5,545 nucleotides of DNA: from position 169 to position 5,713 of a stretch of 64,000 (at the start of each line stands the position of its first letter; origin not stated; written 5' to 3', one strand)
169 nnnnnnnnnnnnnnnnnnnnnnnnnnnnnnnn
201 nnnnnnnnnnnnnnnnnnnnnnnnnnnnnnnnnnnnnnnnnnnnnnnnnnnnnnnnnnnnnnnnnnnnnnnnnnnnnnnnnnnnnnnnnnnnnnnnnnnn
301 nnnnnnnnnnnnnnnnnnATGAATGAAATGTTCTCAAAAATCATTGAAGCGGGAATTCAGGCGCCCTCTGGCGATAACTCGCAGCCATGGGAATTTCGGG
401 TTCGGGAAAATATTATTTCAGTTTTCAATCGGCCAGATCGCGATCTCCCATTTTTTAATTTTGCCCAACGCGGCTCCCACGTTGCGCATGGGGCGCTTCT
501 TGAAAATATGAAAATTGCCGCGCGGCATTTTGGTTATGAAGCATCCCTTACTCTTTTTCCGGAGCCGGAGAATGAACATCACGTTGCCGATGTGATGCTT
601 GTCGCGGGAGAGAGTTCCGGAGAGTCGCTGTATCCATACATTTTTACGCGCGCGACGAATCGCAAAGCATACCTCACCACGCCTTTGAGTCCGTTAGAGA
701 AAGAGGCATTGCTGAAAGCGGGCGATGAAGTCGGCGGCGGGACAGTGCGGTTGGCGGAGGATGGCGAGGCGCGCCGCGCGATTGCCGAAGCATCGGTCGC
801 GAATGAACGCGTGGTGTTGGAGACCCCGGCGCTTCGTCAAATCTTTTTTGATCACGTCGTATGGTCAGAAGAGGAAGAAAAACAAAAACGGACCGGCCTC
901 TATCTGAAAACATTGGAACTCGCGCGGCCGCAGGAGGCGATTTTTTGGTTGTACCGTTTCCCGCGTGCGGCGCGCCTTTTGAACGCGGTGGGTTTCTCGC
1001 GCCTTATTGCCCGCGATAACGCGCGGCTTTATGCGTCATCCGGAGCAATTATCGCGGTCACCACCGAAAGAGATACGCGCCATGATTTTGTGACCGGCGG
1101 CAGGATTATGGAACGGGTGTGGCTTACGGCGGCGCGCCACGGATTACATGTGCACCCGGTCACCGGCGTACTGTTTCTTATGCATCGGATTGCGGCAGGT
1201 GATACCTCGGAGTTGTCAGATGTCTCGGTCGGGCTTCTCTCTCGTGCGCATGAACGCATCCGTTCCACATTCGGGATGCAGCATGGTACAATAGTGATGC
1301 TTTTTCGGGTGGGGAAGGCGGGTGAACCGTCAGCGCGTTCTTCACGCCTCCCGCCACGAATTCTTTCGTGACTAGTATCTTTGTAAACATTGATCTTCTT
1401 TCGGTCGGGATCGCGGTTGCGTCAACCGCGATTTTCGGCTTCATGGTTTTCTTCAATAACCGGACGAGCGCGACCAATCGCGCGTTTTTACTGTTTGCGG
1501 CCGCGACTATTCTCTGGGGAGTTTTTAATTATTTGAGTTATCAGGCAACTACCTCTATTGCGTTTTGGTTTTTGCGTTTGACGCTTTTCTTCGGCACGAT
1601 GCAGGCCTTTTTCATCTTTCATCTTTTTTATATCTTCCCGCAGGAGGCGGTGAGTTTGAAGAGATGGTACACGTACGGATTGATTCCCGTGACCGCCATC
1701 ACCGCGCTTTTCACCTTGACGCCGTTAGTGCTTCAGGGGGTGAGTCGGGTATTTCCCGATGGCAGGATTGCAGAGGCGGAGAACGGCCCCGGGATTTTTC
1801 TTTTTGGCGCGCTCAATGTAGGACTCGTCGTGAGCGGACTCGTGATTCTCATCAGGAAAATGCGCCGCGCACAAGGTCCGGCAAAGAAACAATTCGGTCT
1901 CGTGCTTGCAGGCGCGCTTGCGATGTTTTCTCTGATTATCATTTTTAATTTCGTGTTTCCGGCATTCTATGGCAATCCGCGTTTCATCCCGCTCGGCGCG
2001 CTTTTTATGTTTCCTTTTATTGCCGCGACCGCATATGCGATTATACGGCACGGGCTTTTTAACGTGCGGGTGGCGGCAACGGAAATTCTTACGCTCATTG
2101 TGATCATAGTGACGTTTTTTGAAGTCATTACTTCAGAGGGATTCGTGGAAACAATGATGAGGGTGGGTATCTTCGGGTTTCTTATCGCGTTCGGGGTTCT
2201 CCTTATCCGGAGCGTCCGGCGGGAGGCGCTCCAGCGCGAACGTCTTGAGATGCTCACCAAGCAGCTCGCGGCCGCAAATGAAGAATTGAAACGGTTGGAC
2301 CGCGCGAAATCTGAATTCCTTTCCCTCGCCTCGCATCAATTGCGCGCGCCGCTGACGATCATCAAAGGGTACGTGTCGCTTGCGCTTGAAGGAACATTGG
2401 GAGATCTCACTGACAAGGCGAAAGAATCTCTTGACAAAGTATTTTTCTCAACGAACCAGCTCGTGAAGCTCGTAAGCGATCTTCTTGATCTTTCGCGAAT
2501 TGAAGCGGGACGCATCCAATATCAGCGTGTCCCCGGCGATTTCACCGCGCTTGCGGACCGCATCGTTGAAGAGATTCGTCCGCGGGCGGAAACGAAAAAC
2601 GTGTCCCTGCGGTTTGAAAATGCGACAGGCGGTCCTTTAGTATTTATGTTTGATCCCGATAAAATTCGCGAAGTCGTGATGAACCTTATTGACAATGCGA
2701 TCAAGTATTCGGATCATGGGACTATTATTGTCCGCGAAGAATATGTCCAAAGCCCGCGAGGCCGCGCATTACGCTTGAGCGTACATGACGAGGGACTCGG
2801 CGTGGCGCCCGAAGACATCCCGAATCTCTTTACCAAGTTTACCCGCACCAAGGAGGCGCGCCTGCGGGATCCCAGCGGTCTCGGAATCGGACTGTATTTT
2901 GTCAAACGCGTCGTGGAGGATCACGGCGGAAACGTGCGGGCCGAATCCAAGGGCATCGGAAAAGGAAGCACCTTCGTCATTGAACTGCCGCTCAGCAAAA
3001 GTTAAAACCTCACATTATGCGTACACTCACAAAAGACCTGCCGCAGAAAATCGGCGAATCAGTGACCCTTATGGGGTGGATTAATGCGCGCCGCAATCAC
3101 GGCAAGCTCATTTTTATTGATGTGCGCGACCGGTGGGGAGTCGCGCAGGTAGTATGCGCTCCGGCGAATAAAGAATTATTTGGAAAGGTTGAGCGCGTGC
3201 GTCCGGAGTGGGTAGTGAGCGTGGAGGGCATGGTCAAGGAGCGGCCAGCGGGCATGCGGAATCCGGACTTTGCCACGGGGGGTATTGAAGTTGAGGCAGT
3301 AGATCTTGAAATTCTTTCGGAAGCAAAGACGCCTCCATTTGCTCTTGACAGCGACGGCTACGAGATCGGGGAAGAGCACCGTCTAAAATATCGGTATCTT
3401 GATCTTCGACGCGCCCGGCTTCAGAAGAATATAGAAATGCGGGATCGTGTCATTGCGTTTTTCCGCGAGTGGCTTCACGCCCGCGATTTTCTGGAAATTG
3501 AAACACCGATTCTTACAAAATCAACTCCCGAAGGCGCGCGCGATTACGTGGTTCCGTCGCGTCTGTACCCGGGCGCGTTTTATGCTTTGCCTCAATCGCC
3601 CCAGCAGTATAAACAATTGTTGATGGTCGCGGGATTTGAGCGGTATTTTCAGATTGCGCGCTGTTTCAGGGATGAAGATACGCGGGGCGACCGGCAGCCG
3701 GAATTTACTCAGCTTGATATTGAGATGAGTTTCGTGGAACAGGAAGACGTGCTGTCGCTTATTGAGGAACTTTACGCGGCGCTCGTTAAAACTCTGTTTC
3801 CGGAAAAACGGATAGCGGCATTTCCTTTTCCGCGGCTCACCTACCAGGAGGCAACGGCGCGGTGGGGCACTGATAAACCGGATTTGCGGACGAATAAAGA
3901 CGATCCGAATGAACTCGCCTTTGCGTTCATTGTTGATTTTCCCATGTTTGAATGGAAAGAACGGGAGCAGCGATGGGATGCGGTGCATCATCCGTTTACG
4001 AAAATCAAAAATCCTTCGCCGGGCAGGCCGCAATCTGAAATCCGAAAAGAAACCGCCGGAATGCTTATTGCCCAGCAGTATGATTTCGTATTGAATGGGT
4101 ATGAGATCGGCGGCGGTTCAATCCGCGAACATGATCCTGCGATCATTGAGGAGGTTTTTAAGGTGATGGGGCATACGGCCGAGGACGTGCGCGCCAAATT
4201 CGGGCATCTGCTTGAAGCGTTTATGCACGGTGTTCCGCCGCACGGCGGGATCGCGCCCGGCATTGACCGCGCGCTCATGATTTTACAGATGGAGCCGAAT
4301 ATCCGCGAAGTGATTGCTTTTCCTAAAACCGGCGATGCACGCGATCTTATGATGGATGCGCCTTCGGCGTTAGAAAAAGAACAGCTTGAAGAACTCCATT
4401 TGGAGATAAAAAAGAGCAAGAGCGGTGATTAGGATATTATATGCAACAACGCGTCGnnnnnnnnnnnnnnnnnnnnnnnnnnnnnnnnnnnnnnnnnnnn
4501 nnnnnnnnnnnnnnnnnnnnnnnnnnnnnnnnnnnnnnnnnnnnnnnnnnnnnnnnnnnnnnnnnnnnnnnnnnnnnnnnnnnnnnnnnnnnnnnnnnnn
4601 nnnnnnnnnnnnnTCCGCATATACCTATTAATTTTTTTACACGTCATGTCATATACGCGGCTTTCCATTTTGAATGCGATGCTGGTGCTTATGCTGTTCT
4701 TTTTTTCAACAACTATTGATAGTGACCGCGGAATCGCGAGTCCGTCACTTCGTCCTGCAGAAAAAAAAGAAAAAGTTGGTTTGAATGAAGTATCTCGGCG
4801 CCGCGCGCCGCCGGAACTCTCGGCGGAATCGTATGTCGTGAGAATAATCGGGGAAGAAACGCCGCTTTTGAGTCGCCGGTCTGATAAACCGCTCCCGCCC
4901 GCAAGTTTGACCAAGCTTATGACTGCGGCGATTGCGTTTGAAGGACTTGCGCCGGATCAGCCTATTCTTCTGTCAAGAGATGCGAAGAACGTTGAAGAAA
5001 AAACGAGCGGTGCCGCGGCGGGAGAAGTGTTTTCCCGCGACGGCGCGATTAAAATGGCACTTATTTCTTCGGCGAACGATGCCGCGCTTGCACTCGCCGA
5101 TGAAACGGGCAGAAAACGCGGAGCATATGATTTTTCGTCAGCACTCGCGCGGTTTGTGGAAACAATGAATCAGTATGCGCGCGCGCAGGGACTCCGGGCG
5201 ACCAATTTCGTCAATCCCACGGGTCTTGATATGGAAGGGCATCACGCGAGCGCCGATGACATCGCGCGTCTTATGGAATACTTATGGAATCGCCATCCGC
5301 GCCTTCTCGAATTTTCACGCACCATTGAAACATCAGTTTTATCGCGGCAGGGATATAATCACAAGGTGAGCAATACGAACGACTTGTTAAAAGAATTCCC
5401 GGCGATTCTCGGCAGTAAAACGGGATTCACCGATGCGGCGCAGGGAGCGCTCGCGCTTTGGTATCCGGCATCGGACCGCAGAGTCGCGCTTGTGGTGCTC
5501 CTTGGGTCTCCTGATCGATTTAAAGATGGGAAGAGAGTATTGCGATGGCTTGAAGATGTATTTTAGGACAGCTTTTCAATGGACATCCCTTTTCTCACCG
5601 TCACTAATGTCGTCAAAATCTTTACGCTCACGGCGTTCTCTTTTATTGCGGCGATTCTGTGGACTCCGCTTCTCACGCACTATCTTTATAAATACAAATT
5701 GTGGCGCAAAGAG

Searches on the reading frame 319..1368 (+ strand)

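Call 65: search_protein_families(library=pfam, proteins=[window:319-1368:+], max_evalue=0.00001)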
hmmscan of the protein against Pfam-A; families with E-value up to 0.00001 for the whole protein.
window:319-1368:+ (350 aa): 1 family
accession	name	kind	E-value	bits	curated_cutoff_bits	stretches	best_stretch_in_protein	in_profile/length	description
PF00881.29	Nitroreductase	-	1.9e-12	48.1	23.5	0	110-333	3-167/167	Nitroreductase family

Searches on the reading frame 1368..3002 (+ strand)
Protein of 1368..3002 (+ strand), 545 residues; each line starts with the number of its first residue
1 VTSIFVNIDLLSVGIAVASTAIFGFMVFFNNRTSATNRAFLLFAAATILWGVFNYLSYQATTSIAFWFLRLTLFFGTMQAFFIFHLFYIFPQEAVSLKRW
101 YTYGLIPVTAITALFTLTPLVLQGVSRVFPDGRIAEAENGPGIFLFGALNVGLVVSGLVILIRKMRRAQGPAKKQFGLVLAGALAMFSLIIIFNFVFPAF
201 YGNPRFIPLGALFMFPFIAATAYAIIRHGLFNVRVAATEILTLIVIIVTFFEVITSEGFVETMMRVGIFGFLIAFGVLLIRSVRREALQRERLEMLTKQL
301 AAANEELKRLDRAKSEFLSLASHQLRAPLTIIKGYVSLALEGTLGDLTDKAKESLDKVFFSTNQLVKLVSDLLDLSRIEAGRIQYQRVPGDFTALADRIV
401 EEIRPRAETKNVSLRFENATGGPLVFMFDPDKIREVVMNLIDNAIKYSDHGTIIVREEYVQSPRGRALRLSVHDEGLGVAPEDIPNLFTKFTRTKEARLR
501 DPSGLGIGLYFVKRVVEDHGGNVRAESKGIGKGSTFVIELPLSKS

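Call 65: search_protein_families(library=pfam, proteins=[window:1368-3002:+], max_evalue=0.00001)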
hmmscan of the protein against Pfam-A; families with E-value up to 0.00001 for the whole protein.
window:1368-3002:+ (545 aa): 3 families
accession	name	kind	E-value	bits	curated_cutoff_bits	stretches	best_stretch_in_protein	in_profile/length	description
PF02518.31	HATPase_c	-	4.7e-25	88.6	26.4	1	429-543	2-110/111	Histidine kinase-, DNA gyrase B-, and HSP90-like ATPase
PF00512.31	HisKA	-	2.5e-16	59.9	26.9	1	313-381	1-66/66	His Kinase A (phospho-acceptor) domain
PF16927.11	HisKA_7TM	-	6.9e-14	52.7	28.6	1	16-233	5-222/224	N-terminal 7TM region of histidine kinase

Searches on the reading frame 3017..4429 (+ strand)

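Call 65: search_protein_families(library=pfam, proteins=[window:3017-4429:+], max_evalue=0.00001)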
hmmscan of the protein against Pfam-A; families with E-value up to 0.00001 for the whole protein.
window:3017-4429:+ (471 aa): 2 families
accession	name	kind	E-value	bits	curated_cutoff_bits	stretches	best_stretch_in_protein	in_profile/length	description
PF00152.25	tRNA-synt_2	-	4.1e-112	374.7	25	1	119-438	2-307/308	tRNA synthetases class II (D, K and N)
PF01336.31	tRNA_anti-codon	-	1e-13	51.4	27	1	16-99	1-74/75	OB-fold nucleic acid binding domain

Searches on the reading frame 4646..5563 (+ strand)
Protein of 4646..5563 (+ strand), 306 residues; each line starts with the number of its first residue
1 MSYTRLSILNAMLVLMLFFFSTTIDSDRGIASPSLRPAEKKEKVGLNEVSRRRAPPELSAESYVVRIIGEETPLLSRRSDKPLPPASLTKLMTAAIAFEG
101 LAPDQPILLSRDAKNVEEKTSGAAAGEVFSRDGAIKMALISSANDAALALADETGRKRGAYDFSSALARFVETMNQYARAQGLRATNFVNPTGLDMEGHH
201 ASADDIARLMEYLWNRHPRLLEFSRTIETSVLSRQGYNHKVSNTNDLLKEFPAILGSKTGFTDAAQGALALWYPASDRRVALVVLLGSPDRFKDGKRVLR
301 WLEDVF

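Call 65: search_protein_families(library=pfam, proteins=[window:4646-5563:+], max_evalue=0.00001)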
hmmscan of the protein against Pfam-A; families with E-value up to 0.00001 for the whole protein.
window:4646-5563:+ (306 aa): 2 families
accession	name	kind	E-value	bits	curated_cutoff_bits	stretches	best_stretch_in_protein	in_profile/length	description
PF00768.25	Peptidase_S11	-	7e-35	121.1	27.6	1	53-285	5-235/239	D-alanyl-D-alanine carboxypeptidase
PF13354.11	Beta-lactamase2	-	9.9e-10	38.5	22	1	75-285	13-213/214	Beta-lactamase enzyme family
